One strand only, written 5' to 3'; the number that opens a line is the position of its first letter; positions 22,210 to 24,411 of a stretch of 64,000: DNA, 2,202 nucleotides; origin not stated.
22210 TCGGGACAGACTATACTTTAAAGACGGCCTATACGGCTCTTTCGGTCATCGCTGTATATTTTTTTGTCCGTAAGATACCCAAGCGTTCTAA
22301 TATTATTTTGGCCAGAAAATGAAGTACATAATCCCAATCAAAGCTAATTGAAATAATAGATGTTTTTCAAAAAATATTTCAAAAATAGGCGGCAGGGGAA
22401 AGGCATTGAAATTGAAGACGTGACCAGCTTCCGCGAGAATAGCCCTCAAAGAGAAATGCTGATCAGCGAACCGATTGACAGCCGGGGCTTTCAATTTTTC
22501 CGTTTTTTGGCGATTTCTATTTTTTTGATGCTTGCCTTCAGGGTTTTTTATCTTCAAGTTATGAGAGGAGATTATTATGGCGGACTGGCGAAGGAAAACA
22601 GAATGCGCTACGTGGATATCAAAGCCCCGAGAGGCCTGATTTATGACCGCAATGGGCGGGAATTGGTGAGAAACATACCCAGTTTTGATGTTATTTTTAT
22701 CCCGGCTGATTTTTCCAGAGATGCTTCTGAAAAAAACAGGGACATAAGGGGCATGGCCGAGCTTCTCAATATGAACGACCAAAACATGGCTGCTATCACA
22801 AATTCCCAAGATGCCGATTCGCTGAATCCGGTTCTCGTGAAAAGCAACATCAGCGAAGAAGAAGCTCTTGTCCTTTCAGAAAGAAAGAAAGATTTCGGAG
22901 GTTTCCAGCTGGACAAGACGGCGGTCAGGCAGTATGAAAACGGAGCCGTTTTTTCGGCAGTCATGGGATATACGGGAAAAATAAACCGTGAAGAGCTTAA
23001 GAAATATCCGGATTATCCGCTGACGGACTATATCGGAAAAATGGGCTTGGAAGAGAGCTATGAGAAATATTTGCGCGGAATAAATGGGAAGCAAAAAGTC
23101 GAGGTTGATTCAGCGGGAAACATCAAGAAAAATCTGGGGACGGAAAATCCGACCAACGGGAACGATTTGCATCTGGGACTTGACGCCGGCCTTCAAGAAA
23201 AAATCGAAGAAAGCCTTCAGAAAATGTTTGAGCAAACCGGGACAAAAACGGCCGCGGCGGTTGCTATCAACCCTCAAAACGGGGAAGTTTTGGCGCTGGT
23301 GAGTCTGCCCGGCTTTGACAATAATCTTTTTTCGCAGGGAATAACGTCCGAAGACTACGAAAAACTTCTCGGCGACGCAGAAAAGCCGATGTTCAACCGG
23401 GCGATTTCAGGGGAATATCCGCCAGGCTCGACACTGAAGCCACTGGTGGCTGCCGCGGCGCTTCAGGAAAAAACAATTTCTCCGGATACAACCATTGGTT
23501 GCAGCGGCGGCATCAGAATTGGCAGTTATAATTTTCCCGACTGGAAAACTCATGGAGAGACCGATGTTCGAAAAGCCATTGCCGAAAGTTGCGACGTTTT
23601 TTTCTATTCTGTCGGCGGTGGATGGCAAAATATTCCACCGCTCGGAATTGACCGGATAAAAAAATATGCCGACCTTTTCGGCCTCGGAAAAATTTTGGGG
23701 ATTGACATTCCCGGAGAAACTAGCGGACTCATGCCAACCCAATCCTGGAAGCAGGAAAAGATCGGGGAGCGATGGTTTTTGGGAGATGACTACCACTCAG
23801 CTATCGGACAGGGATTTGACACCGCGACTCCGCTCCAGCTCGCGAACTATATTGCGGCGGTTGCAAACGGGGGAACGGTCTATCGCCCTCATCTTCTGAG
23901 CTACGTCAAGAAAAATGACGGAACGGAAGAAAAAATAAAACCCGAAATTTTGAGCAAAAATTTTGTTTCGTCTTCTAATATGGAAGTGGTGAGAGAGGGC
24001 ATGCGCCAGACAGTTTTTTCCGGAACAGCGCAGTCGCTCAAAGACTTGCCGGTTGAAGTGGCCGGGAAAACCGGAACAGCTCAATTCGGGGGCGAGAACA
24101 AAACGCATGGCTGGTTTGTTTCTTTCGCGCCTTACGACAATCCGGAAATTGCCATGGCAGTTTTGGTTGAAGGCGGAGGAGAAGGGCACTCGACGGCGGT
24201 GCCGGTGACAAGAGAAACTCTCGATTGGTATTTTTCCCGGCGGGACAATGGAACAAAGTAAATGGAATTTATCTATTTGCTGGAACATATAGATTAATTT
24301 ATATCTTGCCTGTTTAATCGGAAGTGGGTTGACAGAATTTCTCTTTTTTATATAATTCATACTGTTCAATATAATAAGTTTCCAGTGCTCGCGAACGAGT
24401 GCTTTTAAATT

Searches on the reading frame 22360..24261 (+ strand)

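Call 66: search_protein_families(library=pfam, proteins=[window:22360-24261:+], max_evalue=0.01)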
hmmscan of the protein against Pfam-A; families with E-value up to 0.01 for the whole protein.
window:22360-24261:+ (633 aa): 2 families
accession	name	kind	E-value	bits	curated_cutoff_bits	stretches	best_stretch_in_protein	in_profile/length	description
PF00905.27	Transpeptidase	-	8.4e-69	232.5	22.1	1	299-621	2-298/299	Penicillin binding protein transpeptidase domain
PF03717.20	PBP_dimer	-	1.5e-45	156.2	24.4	1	87-258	2-178/180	Penicillin-binding Protein dimerisation domain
